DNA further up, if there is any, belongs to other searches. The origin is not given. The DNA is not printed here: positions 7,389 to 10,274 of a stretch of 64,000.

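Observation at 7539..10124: Intact IleRS homolog with both class I catalytic motifs erased, sitting in the ancestral ileS slot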

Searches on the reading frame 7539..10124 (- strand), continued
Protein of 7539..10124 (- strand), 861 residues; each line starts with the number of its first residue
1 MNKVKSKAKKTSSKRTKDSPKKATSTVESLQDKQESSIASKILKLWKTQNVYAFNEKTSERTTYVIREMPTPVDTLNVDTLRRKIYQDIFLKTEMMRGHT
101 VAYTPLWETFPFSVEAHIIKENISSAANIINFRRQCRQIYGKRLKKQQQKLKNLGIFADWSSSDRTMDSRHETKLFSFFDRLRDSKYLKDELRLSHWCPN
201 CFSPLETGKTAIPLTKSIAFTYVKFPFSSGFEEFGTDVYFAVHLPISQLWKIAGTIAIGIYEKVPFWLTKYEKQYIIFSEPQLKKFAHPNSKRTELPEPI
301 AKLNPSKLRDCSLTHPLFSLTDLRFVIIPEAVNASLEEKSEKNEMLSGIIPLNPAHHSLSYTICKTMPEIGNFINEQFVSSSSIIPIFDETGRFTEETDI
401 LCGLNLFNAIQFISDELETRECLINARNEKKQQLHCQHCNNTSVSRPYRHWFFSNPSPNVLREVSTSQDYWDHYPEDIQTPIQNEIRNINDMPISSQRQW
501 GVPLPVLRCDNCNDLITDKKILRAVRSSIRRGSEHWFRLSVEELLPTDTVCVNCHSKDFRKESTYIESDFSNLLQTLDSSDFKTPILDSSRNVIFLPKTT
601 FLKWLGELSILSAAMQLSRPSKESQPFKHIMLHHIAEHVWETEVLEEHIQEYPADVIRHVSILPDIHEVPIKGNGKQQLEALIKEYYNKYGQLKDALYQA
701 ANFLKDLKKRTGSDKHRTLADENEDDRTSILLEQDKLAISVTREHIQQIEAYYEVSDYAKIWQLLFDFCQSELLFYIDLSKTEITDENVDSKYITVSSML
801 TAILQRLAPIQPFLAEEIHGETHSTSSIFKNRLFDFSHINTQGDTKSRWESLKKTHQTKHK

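Call 45: find_homologous_proteins(query=A2, max_evalue=1e-20)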
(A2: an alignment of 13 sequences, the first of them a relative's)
Query A2 (13 sequences) (918 aa, profile of the alignment): 687 proteins with E <= 1e-20 among 8000 candidates; the best 120 are listed.
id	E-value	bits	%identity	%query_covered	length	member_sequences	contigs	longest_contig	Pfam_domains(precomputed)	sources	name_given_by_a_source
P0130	0.0e+0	1039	42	88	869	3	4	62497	PF08264.20,PF00133.29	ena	-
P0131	0.0e+0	1038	100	100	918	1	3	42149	PF09334.18,PF08264.20,PF00133.29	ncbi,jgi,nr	ncbi:class I tRNA ligase family protein [Candidatus Poribacteria bacterium]|nr:class I tRNA ligase f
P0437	6.1e-281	952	68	100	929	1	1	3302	PF08264.20,PF00133.29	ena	-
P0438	1.5e-272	925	63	100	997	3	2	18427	PF08264.20,PF00133.29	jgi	-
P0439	3.8e-272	923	35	88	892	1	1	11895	PF08264.20,PF00133.29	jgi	-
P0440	9.5e-271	919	40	88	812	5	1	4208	PF09334.18,PF08264.20,PF00133.29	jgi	-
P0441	1.7e-270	918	60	100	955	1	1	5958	PF09334.18,PF08264.20,PF00133.29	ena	-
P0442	1.6e-245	835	65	92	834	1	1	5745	PF08264.20,PF00133.29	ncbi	ncbi:MAG: class I tRNA ligase family protein [Candidatus Poribacteria bacterium]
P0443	3.8e-236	804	79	85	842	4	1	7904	PF08264.20,PF00133.29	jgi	jgi:isoleucyl-tRNA synthetase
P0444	1.4e-193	664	28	95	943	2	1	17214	PF09334.18,PF01406.26,PF08264.20,PF13603.13,PF01921.25,PF00133.29,PF06827.21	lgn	-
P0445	3.1e-184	633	29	92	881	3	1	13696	PF09334.18,PF01406.26,PF08264.20,PF13603.13,PF01921.25,PF00133.29,PF06827.21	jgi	jgi:isoleucyl-tRNA synthetase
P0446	2.5e-183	630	28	94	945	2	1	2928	PF09334.18,PF01406.26,PF08264.20,PF13603.13,PF01921.25,PF00133.29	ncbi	-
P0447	3.0e-183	629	27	99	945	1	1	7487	PF09334.18,PF01406.26,PF08264.20,PF13603.13,PF01921.25,PF00133.29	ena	-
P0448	3.6e-183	629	27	99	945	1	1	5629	PF09334.18,PF01406.26,PF08264.20,PF13603.13,PF01921.25,PF00133.29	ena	-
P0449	5.0e-183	629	28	93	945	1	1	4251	PF09334.18,PF01406.26,PF08264.20,PF13603.13,PF01921.25,PF00133.29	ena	-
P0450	5.9e-183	628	27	93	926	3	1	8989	PF09334.18,PF01406.26,PF08264.20,PF00133.29,PF06827.21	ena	-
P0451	3.3e-182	626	27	99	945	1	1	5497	PF09334.18,PF01406.26,PF08264.20,PF13603.13,PF01921.25,PF00133.29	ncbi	-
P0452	5.8e-182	625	28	93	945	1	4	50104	PF09334.18,PF01406.26,PF08264.20,PF13603.13,PF01921.25,PF00133.29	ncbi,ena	-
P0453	4.5e-180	619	27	97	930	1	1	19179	PF09334.18,PF08264.20,PF13603.13,PF00133.29,PF06827.21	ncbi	-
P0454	1.0e-178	614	28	92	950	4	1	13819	PF09334.18,PF08264.20,PF01921.25,PF00133.29,PF06827.21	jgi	-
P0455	4.2e-177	609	28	97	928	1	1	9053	PF09334.18,PF01406.26,PF08264.20,PF13603.13,PF01921.25,PF00133.29,PF06827.21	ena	-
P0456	7.6e-176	605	28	97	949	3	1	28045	PF09334.18,PF01406.26,PF08264.20,PF01921.25,PF00133.29,PF06827.21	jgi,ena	-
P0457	2.6e-173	596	28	95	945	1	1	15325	PF09334.18,PF01406.26,PF08264.20,PF01921.25,PF00133.29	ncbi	-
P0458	2.3e-170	587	26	98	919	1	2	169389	PF09334.18,PF01406.26,PF08264.20,PF13603.13,PF00133.29,PF06827.21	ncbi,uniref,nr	ncbi:isoleucine--tRNA ligase [Paenibacillus thermotolerans]|uniref:isoleucine--tRNA ligase n=1 Tax=P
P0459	4.5e-170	586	26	95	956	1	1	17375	PF09334.18,PF01406.26,PF08264.20,PF01921.25,PF00133.29,PF06827.21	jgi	-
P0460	1.0e-166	575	27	95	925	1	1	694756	PF09334.18,PF01406.26,PF08264.20,PF13603.13,PF00133.29,PF06827.21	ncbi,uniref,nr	ncbi:isoleucine--tRNA ligase [Jeotgalibacillus proteolyticus]|uniref:Isoleucine--tRNA ligase n=1 Tax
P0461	7.8e-166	572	28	95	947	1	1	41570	PF09334.18,PF08264.20,PF00133.29,PF06827.21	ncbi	-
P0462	3.5e-164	566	61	72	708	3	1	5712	PF08264.20,PF00133.29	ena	-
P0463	3.6e-164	566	28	97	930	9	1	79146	PF09334.18,PF08264.20,PF13603.13,PF00133.29,PF06827.21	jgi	jgi:isoleucyl-tRNA synthetase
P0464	2.7e-163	563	26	97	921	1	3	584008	PF09334.18,PF01406.26,PF08264.20,PF13603.13,PF00133.29,PF06827.21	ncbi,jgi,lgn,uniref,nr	ncbi:isoleucine--tRNA ligase [Bacillus cereus]|uniref:isoleucine--tRNA ligase n=1 Tax=Bacillus TaxID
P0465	5.0e-163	562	26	97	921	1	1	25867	PF09334.18,PF01406.26,PF08264.20,PF13603.13,PF00133.29,PF06827.21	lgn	-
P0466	1.1e-158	548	26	97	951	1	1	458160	PF09334.18,PF08264.20,PF00133.29,PF06827.21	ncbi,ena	-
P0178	1.0e-157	545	64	68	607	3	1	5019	PF08264.20,PF00133.29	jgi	-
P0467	4.1e-157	543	25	100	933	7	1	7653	PF09334.18,PF01406.26,PF08264.20,PF13603.13,PF01921.25,PF00133.29,PF06827.21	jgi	jgi:isoleucyl-tRNA synthetase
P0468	1.1e-151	525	25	100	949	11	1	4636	PF09334.18,PF01406.26,PF08264.20,PF13603.13,PF00133.29,PF06827.21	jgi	jgi:isoleucyl-tRNA synthetase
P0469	1.4e-151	525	25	85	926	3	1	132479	PF09334.18,PF01406.26,PF08264.20,PF13603.13,PF00133.29,PF06827.21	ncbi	-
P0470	3.8e-151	523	26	96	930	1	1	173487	PF09334.18,PF01406.26,PF08264.20,PF13603.13,PF01921.25,PF00133.29,PF06827.21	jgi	jgi:isoleucyl-tRNA synthetase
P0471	4.7e-151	523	27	88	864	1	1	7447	PF09334.18,PF01406.26,PF08264.20,PF00133.29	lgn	-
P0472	2.3e-150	521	26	94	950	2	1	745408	PF09334.18,PF01406.26,PF08264.20,PF13603.13,PF01921.25,PF00133.29,PF06827.21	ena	-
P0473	4.1e-149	516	24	94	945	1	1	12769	PF09334.18,PF01406.26,PF08264.20,PF13603.13,PF00133.29,PF06827.21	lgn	-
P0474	5.5e-149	516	27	95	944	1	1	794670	PF09334.18,PF01406.26,PF08264.20,PF13603.13,PF01921.25,PF00133.29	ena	-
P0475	8.6e-149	515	27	98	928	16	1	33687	PF09334.18,PF01406.26,PF08264.20,PF13603.13,PF01921.25,PF00133.29,PF06827.21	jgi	jgi:isoleucyl-tRNA synthetase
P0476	9.5e-149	515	26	99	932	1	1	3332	PF09334.18,PF01406.26,PF08264.20,PF13603.13,PF01921.25,PF00133.29,PF06827.21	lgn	-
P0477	3.0e-148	514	26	96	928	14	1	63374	PF09334.18,PF01406.26,PF08264.20,PF01921.25,PF00133.29,PF06827.21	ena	-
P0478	6.7e-148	512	24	94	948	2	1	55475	PF09334.18,PF01406.26,PF08264.20,PF13603.13,PF00133.29,PF06827.21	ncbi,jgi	-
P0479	3.3e-147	510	26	88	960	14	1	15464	PF09334.18,PF01406.26,PF08264.20,PF13603.13,PF01921.25,PF00133.29,PF06827.21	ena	-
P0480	3.0e-146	507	26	96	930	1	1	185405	PF09334.18,PF01406.26,PF08264.20,PF13603.13,PF01921.25,PF00133.29,PF06827.21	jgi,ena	-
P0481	2.2e-145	504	26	97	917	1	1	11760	PF09334.18,PF01406.26,PF08264.20,PF13603.13,PF01921.25,PF00133.29,PF06827.21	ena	-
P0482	8.1e-144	499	26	94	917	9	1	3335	PF09334.18,PF01406.26,PF08264.20,PF13603.13,PF01921.25,PF00133.29,PF06827.21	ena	-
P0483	9.2e-144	499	25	84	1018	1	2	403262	PF09334.18,PF01406.26,PF08264.20,PF00133.29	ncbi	-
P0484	2.2e-143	497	27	97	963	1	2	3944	PF09334.18,PF01406.26,PF08264.20,PF01921.25,PF00133.29,PF06827.21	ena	-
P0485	5.6e-143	496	26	93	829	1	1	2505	PF09334.18,PF01406.26,PF08264.20,PF13603.13,PF01921.25,PF00133.29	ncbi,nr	ncbi:MAG TPA: isoleucine--tRNA ligase, partial [Thiobacillaceae bacterium]|nr:isoleucine--tRNA ligas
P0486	5.9e-143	496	25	94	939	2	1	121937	PF09334.18,PF01406.26,PF08264.20,PF13603.13,PF00133.29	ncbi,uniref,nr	ncbi:isoleucine--tRNA ligase [Larsenimonas rhizosphaerae]|uniref:Isoleucine--tRNA ligase n=1 Tax=Lar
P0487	1.4e-142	495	25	97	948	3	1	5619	PF09334.18,PF01406.26,PF08264.20,PF01921.25,PF00133.29,PF06827.21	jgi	jgi:isoleucyl-tRNA synthetase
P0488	1.4e-142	495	26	98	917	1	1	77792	PF09334.18,PF01406.26,PF08264.20,PF13603.13,PF01921.25,PF00133.29,PF06827.21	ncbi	-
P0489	6.7e-142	493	25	93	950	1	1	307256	PF09334.18,PF01406.26,PF08264.20,PF00133.29,PF06827.21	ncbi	-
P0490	5.6e-141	490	26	96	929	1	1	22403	PF09334.18,PF01406.26,PF08264.20,PF01921.25,PF00133.29,PF06827.21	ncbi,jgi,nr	ncbi:MAG: isoleucine--tRNA ligase [Methylobacillus sp.]|jgi:isoleucyl-tRNA synthetase|nr:isoleucine-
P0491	1.1e-140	488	27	96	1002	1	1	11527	PF09334.18,PF01406.26,PF08264.20,PF13603.13,PF01921.25,PF00133.29,PF06827.21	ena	-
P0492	1.5e-140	488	25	85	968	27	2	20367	PF09334.18,PF01406.26,PF08264.20,PF00133.29,PF06827.21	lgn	-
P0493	2.2e-140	488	26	95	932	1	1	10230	PF09334.18,PF01406.26,PF08264.20,PF13603.13,PF01921.25,PF00133.29,PF06827.21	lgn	-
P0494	3.1e-140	487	26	96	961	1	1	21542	PF09334.18,PF01406.26,PF08264.20,PF13603.13,PF01921.25,PF00133.29,PF06827.21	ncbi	ncbi:MAG: isoleucine--tRNA ligase [Gallionella sp.]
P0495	1.9e-139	484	27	85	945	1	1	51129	PF09334.18,PF01406.26,PF08264.20,PF01921.25,PF00133.29,PF06827.21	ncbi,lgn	-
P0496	1.9e-139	484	26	96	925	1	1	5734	PF09334.18,PF01406.26,PF08264.20,PF01921.25,PF00133.29,PF06827.21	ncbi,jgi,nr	ncbi:MAG: isoleucine--tRNA ligase [Gallionellaceae bacterium]|nr:isoleucine--tRNA ligase [Gallionell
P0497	3.5e-139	484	27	97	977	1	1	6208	PF09334.18,PF01406.26,PF08264.20,PF01921.25,PF00133.29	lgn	-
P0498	3.6e-139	484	25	94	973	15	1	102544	PF09334.18,PF01406.26,PF08264.20,PF00133.29,PF06827.21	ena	-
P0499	9.4e-139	482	26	96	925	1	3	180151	PF09334.18,PF01406.26,PF08264.20,PF01921.25,PF00133.29,PF06827.21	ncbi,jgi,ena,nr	ncbi:MAG TPA: isoleucine--tRNA ligase [Gallionellaceae bacterium]|nr:isoleucine--tRNA ligase [Gallio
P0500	1.5e-138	481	27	97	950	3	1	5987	PF09334.18,PF01406.26,PF08264.20,PF13603.13,PF01921.25,PF00133.29,PF06827.21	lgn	-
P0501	4.6e-138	480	28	85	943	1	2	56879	PF09334.18,PF01406.26,PF08264.20,PF01921.25,PF00133.29,PF06827.21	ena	-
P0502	6.3e-138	479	26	96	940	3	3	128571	PF09334.18,PF08264.20,PF13603.13,PF00133.29,PF06827.21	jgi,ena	-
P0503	1.2e-137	479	26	97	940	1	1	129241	PF09334.18,PF01406.26,PF08264.20,PF01921.25,PF00133.29,PF06827.21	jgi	-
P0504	1.3e-136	475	24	99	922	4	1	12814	PF09334.18,PF01406.26,PF08264.20,PF01921.25,PF00133.29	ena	-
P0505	1.7e-136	475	26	94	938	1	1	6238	PF09334.18,PF01406.26,PF08264.20,PF01921.25,PF00133.29,PF06827.21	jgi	jgi:isoleucyl-tRNA synthetase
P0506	2.1e-136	474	24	96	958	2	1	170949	PF09334.18,PF01406.26,PF08264.20,PF13603.13,PF01921.25,PF00133.29,PF06827.21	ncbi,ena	-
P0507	2.7e-136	474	27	97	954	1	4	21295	PF09334.18,PF01406.26,PF08264.20,PF13603.13,PF01921.25,PF00133.29,PF06827.21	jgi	jgi:isoleucyl-tRNA synthetase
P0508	1.0e-135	472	27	86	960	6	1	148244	PF09334.18,PF01406.26,PF08264.20,PF01921.25,PF00133.29,PF06827.21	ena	-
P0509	1.9e-135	471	26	96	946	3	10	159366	PF09334.18,PF01406.26,PF08264.20,PF01921.25,PF00133.29,PF06827.21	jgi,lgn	jgi:isoleucyl-tRNA synthetase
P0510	2.2e-135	471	26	96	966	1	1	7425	PF09334.18,PF01406.26,PF08264.20,PF13603.13,PF01921.25,PF00133.29,PF06827.21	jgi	jgi:isoleucyl-tRNA synthetase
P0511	3.4e-135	470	25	96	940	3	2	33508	PF09334.18,PF01406.26,PF08264.20,PF01921.25,PF00133.29,PF06827.21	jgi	-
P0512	3.9e-135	470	26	98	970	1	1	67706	PF09334.18,PF01406.26,PF08264.20,PF01921.25,PF00133.29,PF06827.21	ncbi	-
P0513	4.0e-135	470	26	94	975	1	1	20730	PF09334.18,PF01406.26,PF08264.20,PF01921.25,PF00133.29,PF06827.21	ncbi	-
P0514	5.0e-135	470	27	85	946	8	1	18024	PF09334.18,PF01406.26,PF08264.20,PF01921.25,PF00133.29,PF06827.21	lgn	-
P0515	5.1e-135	470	26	96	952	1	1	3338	PF09334.18,PF01406.26,PF08264.20,PF01921.25,PF00133.29,PF06827.21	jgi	jgi:isoleucyl-tRNA synthetase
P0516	5.8e-135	470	26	85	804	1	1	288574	PF09334.18,PF01406.26,PF08264.20,PF01921.25,PF00133.29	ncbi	-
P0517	7.3e-135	469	23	94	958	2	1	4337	PF09334.18,PF01406.26,PF08264.20,PF00133.29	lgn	-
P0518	7.9e-135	469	26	97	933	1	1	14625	PF09334.18,PF01406.26,PF08264.20,PF13603.13,PF01921.25,PF00133.29,PF06827.21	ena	-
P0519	8.3e-135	469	26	96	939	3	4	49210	PF09334.18,PF01406.26,PF08264.20,PF13603.13,PF01921.25,PF00133.29,PF06827.21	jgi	jgi:isoleucyl-tRNA synthetase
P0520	1.1e-134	469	26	96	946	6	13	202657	PF09334.18,PF01406.26,PF08264.20,PF01921.25,PF00133.29,PF06827.21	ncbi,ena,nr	ncbi:MAG: isoleucine--tRNA ligase [Methylophilaceae bacterium]|nr:isoleucine--tRNA ligase [Methyloph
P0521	1.1e-134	469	26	96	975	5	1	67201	PF09334.18,PF01406.26,PF08264.20,PF13603.13,PF01921.25,PF00133.29,PF06827.21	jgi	jgi:isoleucyl-tRNA synthetase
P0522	1.9e-134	468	27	85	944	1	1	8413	PF09334.18,PF01406.26,PF08264.20,PF01921.25,PF00133.29,PF06827.21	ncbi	-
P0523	2.1e-134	468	26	95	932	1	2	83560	PF09334.18,PF01406.26,PF08264.20,PF13603.13,PF01921.25,PF00133.29,PF06827.21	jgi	jgi:isoleucyl-tRNA synthetase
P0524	2.6e-134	468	26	96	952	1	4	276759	PF09334.18,PF01406.26,PF08264.20,PF01921.25,PF00133.29,PF06827.21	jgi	jgi:isoleucyl-tRNA synthetase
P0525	3.1e-134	467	27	83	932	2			PF09334.18,PF01406.26,PF08264.20,PF13603.13,PF01921.25,PF00133.29,PF06827.21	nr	nr:isoleucine--tRNA ligase [Dechloromonas sp.]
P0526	3.6e-134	467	26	96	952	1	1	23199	PF09334.18,PF01406.26,PF08264.20,PF01921.25,PF00133.29,PF06827.21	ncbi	-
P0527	6.4e-134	466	26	86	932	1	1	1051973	PF09334.18,PF01406.26,PF08264.20,PF13603.13,PF01921.25,PF00133.29,PF06827.21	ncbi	-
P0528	7.6e-134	466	25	96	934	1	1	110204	PF09334.18,PF01406.26,PF08264.20,PF13603.13,PF01921.25,PF00133.29,PF06827.21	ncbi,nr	ncbi:MAG: isoleucine--tRNA ligase [Proteobacteria bacterium]|nr:isoleucine--tRNA ligase [Pseudomonad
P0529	8.7e-134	466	26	96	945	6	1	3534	PF09334.18,PF01406.26,PF08264.20,PF01921.25,PF00133.29,PF06827.21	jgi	jgi:isoleucyl-tRNA synthetase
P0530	1.1e-133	465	27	85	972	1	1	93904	PF09334.18,PF01406.26,PF08264.20,PF01921.25,PF00133.29,PF06827.21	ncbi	-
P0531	1.3e-133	465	27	95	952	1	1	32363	PF09334.18,PF01406.26,PF08264.20,PF01921.25,PF00133.29,PF06827.21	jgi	jgi:isoleucyl-tRNA synthetase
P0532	1.5e-133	465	28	85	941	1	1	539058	PF09334.18,PF01406.26,PF08264.20,PF01921.25,PF00133.29,PF06827.21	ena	-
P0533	1.6e-133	465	26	84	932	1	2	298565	PF09334.18,PF01406.26,PF08264.20,PF13603.13,PF01921.25,PF00133.29,PF06827.21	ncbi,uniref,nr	ncbi:isoleucine--tRNA ligase [Dechloromonas sp.]|uniref:isoleucine--tRNA ligase n=1 Tax=Dechloromona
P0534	2.2e-133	464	25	97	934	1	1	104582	PF09334.18,PF01406.26,PF08264.20,PF13603.13,PF01921.25,PF00133.29,PF06827.21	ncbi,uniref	ncbi:isoleucine--tRNA ligase [Zoogloea sp.]|uniref:isoleucine--tRNA ligase n=1 Tax=Zoogloea sp. TaxI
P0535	2.2e-133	464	24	96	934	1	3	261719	PF09334.18,PF01406.26,PF08264.20,PF13603.13,PF01921.25,PF00133.29,PF06827.21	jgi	jgi:isoleucyl-tRNA synthetase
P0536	3.1e-133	464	26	96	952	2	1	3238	PF09334.18,PF01406.26,PF08264.20,PF01921.25,PF00133.29,PF06827.21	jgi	jgi:isoleucyl-tRNA synthetase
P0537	3.1e-133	464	26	96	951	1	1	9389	PF09334.18,PF01406.26,PF08264.20,PF01921.25,PF00133.29,PF06827.21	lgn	-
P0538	4.1e-133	464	28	84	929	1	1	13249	PF09334.18,PF01406.26,PF08264.20,PF00133.29,PF06827.21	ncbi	-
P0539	5.0e-133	463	25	94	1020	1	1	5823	PF09334.18,PF01406.26,PF08264.20,PF01921.25,PF00133.29,PF06827.21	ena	-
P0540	6.5e-133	463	26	92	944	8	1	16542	PF09334.18,PF01406.26,PF08264.20,PF01921.25,PF00133.29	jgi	jgi:isoleucyl-tRNA synthetase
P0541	1.2e-132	462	25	98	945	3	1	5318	PF09334.18,PF01406.26,PF08264.20,PF01921.25,PF00133.29,PF06827.21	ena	-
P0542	1.8e-132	461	24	96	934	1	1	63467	PF09334.18,PF01406.26,PF08264.20,PF13603.13,PF01921.25,PF00133.29,PF06827.21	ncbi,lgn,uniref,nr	ncbi:isoleucine--tRNA ligase [Zoogloea sp. LCSB751]|uniref:isoleucine--tRNA ligase n=1 Tax=Zoogloea 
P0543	2.4e-132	461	27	84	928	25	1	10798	PF09334.18,PF01406.26,PF08264.20,PF13603.13,PF01921.25,PF00133.29,PF06827.21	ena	-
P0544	2.6e-132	461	26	94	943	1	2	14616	PF09334.18,PF01406.26,PF08264.20,PF01921.25,PF00133.29,PF06827.21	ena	-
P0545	3.0e-132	461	26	97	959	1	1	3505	PF09334.18,PF01406.26,PF08264.20,PF01921.25,PF00133.29,PF06827.21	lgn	-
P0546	3.6e-132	460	27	84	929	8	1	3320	PF09334.18,PF01406.26,PF08264.20,PF00133.29,PF06827.21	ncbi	-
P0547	3.8e-132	460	25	96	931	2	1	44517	PF09334.18,PF01406.26,PF08264.20,PF00133.29,PF06827.21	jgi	-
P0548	7.4e-132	459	25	98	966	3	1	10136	PF09334.18,PF01406.26,PF08264.20,PF01921.25,PF00133.29,PF06827.21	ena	-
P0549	7.5e-132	459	26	96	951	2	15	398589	PF09334.18,PF01406.26,PF08264.20,PF01921.25,PF00133.29,PF06827.21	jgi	jgi:isoleucyl-tRNA synthetase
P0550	9.5e-132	459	25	96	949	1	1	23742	PF09334.18,PF01406.26,PF08264.20,PF01921.25,PF00133.29,PF06827.21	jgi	-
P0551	1.1e-131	459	25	96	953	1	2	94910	PF09334.18,PF01406.26,PF08264.20,PF01921.25,PF00133.29,PF06827.21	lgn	-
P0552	1.3e-131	459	26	95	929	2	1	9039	PF09334.18,PF01406.26,PF08264.20,PF01921.25,PF00133.29,PF06827.21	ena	-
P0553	1.5e-131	458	26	96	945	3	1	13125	PF09334.18,PF01406.26,PF08264.20,PF01921.25,PF00133.29,PF06827.21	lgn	-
